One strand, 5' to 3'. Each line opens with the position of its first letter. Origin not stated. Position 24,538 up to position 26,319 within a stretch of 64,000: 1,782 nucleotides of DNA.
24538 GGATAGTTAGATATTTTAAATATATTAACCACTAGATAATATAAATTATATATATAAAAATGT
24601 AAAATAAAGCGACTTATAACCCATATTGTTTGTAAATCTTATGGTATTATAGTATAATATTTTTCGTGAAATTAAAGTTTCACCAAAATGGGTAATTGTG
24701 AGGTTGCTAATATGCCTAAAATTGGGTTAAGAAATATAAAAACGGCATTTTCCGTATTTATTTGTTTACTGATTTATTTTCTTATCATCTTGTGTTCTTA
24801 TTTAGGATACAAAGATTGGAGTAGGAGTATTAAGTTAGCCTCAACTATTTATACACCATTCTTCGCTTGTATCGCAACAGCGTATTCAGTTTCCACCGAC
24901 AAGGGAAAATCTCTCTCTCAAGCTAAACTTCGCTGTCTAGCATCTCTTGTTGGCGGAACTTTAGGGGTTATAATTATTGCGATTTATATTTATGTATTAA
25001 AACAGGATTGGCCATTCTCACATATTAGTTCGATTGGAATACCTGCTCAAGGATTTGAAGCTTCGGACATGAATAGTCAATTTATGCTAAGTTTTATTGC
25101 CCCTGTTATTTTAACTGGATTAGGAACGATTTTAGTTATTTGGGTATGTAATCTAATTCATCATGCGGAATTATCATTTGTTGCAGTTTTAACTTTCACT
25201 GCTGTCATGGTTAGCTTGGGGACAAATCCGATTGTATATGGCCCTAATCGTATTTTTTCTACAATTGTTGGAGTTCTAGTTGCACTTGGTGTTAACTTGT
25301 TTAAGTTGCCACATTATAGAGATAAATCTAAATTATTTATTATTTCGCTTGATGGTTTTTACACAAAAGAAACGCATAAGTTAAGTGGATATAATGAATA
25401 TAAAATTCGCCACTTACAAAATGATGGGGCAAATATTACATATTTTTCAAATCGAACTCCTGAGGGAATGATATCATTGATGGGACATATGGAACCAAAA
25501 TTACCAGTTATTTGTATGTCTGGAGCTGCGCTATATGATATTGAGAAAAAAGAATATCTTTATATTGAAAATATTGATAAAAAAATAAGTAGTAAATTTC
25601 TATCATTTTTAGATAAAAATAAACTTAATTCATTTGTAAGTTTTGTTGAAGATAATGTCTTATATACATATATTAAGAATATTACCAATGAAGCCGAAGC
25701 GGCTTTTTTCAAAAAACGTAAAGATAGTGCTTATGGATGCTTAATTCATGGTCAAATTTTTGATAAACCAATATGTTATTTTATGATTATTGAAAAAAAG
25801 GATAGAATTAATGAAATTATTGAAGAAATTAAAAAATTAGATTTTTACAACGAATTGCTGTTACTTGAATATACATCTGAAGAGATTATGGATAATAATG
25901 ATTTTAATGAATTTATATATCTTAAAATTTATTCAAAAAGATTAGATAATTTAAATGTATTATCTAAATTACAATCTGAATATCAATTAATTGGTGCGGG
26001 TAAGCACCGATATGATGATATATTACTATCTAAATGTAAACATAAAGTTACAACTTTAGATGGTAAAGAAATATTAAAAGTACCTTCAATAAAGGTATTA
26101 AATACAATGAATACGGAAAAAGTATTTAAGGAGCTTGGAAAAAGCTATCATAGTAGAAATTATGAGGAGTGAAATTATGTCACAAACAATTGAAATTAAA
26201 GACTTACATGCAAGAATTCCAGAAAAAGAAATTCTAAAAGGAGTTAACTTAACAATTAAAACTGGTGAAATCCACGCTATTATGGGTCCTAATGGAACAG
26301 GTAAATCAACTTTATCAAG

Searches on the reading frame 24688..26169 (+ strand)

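Call 45: search_protein_families(library=ncbifam, proteins=[window:24688-26169:+], max_evalue=1e-10)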
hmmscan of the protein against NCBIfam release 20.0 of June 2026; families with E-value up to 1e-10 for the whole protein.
window:24688-26169:+ (494 aa): 1 family
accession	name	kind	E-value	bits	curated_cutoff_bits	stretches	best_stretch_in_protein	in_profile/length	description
TIGR00099.1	Cof-subfamily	subfamily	2.7e-11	43.6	137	1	221-390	6-170/256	Cof-type HAD-IIB family hydrolase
